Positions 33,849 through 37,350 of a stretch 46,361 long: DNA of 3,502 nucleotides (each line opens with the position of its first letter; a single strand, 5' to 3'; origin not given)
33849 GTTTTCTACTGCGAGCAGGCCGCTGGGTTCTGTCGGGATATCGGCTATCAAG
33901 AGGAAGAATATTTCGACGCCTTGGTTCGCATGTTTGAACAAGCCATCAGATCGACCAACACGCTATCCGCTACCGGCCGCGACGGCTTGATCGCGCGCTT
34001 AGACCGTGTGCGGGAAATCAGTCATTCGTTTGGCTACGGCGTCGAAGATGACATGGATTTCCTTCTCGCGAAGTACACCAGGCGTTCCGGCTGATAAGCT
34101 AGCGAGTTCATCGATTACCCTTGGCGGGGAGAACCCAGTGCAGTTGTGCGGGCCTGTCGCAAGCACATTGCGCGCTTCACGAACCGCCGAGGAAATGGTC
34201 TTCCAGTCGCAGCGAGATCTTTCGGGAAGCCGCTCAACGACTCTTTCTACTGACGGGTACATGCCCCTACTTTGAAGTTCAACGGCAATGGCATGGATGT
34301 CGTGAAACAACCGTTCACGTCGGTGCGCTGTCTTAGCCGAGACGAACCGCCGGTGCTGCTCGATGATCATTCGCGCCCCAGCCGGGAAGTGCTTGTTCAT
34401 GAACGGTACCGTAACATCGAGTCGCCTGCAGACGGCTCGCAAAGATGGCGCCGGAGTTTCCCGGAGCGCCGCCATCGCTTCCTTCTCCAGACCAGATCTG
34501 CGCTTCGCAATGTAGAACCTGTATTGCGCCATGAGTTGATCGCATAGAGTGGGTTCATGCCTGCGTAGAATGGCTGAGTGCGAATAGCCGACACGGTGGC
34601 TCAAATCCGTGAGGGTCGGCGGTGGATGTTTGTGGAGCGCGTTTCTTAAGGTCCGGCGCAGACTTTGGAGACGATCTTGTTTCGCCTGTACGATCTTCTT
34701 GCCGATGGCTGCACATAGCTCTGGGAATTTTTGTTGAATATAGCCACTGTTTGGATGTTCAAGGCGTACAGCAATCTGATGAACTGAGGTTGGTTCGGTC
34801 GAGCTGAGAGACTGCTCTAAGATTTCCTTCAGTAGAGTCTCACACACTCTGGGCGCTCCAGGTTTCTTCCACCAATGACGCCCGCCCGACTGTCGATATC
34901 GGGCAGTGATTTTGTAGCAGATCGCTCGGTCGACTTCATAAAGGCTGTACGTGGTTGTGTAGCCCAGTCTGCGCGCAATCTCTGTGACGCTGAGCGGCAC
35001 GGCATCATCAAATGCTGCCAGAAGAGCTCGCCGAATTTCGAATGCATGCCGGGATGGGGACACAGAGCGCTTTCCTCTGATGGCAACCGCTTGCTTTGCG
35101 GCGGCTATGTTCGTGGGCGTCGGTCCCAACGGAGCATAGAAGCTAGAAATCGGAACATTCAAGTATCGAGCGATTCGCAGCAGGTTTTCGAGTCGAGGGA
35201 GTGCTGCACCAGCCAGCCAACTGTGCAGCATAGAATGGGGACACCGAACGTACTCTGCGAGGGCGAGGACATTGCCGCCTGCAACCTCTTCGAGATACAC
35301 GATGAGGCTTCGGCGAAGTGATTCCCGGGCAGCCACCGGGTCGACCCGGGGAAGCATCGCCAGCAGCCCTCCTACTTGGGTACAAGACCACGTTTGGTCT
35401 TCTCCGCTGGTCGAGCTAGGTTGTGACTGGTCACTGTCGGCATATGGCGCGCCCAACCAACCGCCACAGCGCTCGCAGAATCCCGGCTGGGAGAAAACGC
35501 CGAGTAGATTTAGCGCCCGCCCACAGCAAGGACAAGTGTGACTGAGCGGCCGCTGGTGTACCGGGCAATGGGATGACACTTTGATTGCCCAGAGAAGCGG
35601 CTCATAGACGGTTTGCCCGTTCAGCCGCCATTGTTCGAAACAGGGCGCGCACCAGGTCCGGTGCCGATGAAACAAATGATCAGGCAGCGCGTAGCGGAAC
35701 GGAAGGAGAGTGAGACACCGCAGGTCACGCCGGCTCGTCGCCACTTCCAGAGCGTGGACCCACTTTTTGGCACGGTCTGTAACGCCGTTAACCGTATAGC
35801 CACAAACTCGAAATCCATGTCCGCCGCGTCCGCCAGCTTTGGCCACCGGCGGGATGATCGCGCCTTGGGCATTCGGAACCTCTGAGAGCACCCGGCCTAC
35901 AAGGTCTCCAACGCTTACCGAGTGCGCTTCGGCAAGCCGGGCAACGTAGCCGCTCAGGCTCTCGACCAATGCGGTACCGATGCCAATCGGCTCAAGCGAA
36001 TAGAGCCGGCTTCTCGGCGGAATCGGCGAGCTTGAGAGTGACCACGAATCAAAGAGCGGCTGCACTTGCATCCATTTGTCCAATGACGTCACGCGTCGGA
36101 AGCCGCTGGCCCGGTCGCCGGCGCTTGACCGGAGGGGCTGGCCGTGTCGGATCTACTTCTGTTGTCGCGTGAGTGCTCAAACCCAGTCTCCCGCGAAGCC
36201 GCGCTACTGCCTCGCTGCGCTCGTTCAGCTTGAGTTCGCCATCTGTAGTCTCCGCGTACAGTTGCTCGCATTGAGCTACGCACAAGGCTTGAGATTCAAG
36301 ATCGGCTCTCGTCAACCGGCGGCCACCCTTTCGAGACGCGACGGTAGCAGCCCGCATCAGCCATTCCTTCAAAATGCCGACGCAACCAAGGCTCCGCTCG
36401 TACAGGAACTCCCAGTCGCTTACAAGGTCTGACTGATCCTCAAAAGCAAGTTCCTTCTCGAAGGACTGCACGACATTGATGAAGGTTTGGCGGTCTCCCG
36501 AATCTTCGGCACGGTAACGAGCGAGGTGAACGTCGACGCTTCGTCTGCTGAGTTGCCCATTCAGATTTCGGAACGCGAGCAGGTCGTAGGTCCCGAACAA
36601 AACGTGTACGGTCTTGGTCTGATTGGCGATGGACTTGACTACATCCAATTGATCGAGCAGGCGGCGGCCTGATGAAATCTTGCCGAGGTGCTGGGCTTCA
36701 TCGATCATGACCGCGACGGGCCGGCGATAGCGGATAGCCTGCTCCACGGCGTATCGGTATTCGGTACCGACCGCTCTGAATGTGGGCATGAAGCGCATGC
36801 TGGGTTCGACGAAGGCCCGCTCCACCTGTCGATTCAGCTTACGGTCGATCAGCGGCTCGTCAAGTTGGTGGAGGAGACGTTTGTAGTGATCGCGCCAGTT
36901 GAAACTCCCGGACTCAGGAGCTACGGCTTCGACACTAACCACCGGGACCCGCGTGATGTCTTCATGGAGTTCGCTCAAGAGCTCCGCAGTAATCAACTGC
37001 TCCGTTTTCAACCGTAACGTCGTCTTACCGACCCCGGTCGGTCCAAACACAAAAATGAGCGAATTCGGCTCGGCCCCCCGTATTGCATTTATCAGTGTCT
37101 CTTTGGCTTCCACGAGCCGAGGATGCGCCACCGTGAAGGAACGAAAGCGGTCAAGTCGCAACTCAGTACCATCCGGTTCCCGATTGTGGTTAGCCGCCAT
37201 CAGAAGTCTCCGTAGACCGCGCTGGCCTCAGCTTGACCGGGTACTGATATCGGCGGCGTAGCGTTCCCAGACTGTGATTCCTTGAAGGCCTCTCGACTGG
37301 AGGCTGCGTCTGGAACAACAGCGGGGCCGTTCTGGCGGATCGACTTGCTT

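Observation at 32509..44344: Complete Tn7-like transposon with exact termini and a 5-bp duplication, inserted inside an HNH gene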

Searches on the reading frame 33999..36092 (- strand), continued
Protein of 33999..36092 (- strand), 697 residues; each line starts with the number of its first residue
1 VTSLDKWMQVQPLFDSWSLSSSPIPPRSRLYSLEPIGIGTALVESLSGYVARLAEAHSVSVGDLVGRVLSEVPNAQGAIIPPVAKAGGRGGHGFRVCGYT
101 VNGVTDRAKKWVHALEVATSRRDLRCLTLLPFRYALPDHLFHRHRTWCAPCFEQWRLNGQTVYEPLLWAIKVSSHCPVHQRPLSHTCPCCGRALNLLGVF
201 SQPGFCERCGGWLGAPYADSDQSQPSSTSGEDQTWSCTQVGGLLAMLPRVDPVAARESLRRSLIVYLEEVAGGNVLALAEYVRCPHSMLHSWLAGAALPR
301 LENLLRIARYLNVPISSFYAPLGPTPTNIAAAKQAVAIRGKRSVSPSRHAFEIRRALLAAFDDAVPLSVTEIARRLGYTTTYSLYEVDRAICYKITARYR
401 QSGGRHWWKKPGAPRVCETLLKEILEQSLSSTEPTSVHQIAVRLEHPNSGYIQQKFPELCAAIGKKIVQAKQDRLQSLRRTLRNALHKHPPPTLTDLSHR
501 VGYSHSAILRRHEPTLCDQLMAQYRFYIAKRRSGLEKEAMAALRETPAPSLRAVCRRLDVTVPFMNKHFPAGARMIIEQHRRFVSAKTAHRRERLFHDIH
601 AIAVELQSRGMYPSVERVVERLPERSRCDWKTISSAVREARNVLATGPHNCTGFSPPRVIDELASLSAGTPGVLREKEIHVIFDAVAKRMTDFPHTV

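Call 89: search_protein_families(library=pfam, proteins=[L004:13348-14790:-, L004:15056-17830:-, L004:17834-19369:-, L005:6047-7504:-, L005:7488-9701:-, L005:9702-13721:-, L010:513-1352:+, L040:17225-18934:+, L022:13712-14956:-, L017:13599-14750:-], max_evalue=0.001)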
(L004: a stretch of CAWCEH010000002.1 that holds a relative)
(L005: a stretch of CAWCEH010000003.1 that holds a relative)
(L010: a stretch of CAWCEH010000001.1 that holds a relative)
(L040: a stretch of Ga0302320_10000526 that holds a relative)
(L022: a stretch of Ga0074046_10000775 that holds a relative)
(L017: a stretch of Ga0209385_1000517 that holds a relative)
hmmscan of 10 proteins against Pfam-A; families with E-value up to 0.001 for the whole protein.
L004:13348-14790:- (480 aa): 3 families
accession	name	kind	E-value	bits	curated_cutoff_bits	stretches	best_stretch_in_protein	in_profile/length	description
PF00383.29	dCMP_cyt_deam_1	-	3.7e-14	52.9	25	1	5-109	3-102/102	Cytidine and deoxycytidylate deaminase zinc-binding region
PF18785.7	Inv-AAD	-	1.5e-09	38.3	26.5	1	70-132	50-115/129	Invertebrate-AID/APOBEC-deaminase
PF14437.12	MafB19-deam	-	2.6e-06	27.8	27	1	12-113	5-105/142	MafB19-like deaminase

L004:15056-17830:- (924 aa): 7 families
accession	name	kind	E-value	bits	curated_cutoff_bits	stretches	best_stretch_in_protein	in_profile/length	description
PF08751.17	TrwC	-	1.2e-85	288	25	1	10-301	1-285/286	TrwC relaxase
PF13604.12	AAA_30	-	7e-56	189.4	27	1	436-622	1-190/191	AAA domain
PF13245.12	AAA_19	-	3.5e-13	50.3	25.1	1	441-560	1-129/134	AAA domain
PF01443.25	Viral_helicase1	-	2.1e-09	38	21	1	459-564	4-101/228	Viral superfamily 1 RNA helicase core domain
PF13538.12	UvrD_C_2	-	4.1e-05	23.8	27.4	1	817-860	1-46/52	UvrD-like helicase C-terminal domain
PF22232.2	TraI_hel_assoc_N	-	5.9e-05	24.1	27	0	460-553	1-97/99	TraI helicase-associated ssDNA bd, N-terminal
PF25199.1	nSTAND_NTPase5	-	0.00027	21.2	34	0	426-564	10-139/145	Novel STAND NTPase 5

L004:17834-19369:- (511 aa): 8 families
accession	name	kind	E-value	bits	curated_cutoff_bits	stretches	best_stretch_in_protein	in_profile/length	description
PF10412.15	TrwB_AAD_bind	-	2.1e-75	254.4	20.5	1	86-445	9-375/387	Type IV secretion-system coupling protein DNA-binding domain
PF12696.13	TraG-D_C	-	4.1e-21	75.6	22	1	318-438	4-126/126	TraM recognition site of TraD and TraG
PF02534.20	T4SS-DNA_transf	-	3.6e-12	46.3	20.1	1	291-441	279-428/468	Type IV secretory system Conjugative DNA transfer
PF13401.12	AAA_22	-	9.5e-05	23.2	27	1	92-137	5-50/130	AAA domain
PF01580.24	FtsK_SpoIIIE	-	0.00011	22.2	24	0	90-120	39-67/221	FtsK/SpoIIIE family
PF01935.23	DUF87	-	0.00016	22.3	23.2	1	92-147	23-81/220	Helicase HerA, central domain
PF13191.12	AAA_16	-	0.00048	21.1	32.6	0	83-120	15-52/167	AAA ATPase domain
PF12846.13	AAA_10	-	0.00068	19.2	27.5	1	91-136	20-64/362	AAA-like domain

L005:6047-7504:- (485 aa): 2 families
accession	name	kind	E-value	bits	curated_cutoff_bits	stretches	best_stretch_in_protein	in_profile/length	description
PF13337.12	BrxL_ATPase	-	1.2e-103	346.6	25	1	161-474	2-309/313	Lon-like protease BrxL-like, ATPase domain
PF20442.3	BrxL_N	-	6e-19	68.7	28.2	1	18-152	2-130/132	BREX system Lon protease-like protein BrxL N-terminal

L005:7488-9701:- (737 aa): 0 families

L005:9702-13721:- (1339 aa): 0 families

L010:513-1352:+ (279 aa): 1 family
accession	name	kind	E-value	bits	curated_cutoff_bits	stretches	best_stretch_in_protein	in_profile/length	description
PF06067.16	DUF932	-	5.1e-08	33.4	23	1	70-254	10-206/227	Domain of unknown function (DUF932)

L040:17225-18934:+ (569 aa): 1 family
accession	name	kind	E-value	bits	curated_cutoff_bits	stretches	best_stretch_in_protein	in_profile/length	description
PF13289.12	SIR2_2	-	1.8e-24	86.9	24.5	1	133-266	2-137/141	SIR2-like domain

L022:13712-14956:- (414 aa): 4 families
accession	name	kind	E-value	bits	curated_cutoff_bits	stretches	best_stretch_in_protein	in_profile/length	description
PF01266.30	DAO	-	1.5e-61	209.3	27.9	1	42-381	1-351/353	FAD dependent oxidoreductase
PF01494.25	FAD_binding_3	-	3e-05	23.8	22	1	40-236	1-157/349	FAD binding domain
PF00890.30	FAD_binding_2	-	7.5e-05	22.5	20.4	0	42-241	1-206/414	FAD binding domain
PF13450.12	NAD_binding_8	-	0.00021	22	21.9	1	45-83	1-38/68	NAD(P)-binding Rossmann-like domain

L017:13599-14750:- (383 aa): 2 families
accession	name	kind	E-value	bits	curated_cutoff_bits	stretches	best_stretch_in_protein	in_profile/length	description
PF20148.4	DUF6531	-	0.00026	21.7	24.1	1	45-88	25-66/74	Domain of unknown function (DUF6531)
PF05593.20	RHS_repeat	-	0.0009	20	22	0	191-219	5-33/38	RHS Repeat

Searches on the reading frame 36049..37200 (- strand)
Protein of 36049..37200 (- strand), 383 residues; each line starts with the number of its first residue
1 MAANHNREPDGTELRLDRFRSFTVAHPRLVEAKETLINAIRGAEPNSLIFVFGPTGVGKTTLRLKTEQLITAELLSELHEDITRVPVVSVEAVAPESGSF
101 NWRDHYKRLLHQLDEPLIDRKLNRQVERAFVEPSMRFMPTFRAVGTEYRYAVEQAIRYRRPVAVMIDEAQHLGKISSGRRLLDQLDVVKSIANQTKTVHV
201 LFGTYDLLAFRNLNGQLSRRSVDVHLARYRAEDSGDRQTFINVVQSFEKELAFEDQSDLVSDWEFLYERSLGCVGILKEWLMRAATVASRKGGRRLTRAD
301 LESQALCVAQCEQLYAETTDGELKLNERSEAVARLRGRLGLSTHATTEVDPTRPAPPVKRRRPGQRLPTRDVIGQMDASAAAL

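Call 4: search_protein_families(library=pfam, proteins=[window:36049-37200:-], max_evalue=0.01)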
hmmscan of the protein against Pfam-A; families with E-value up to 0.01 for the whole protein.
window:36049-37200:- (383 aa): 6 families
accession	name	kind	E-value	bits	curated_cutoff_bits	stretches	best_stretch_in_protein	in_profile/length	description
PF13401.12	AAA_22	-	1.1e-14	55.3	27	1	46-207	5-126/130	AAA domain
PF05621.17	TniB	-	2.4e-09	37.3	22.4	2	151-229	110-187/189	Bacterial TniB protein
PF01637.24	ATPase_2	-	2e-08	34.8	33.2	1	39-226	13-173/225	ATPase domain predominantly from Archaea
PF13191.12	AAA_16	-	0.00035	21.5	32.6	1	35-172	14-144/167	AAA ATPase domain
PF13481.12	AAA_25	-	0.0037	17.4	27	1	46-175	33-158/195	AAA domain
PF13173.12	AAA_14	-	0.0071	16.8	27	0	48-66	4-22/129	AAA domain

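Call 44: search_solved_structures(query=window:36049-37200:-, max_evalue=0.01)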
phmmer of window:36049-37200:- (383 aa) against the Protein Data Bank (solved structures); distinct sequences matched with E-value up to 0.01: 4.
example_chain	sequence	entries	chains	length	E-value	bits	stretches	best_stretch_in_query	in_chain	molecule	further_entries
8fcu_Q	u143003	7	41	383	6.7e-94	318.2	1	15-375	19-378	TnsC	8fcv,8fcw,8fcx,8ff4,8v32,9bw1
9g0f_A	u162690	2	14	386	6.9e-94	318.2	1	15-375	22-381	AAA+ ATPase domain-containing protein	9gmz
7ufi_1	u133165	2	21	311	5e-07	32.5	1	164-291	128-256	VchTnsC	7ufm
7rzy_1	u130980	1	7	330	5.7e-07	32.3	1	163-290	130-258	Tn6677 Vibrio cholerae transposon TnsC (VchTnsC)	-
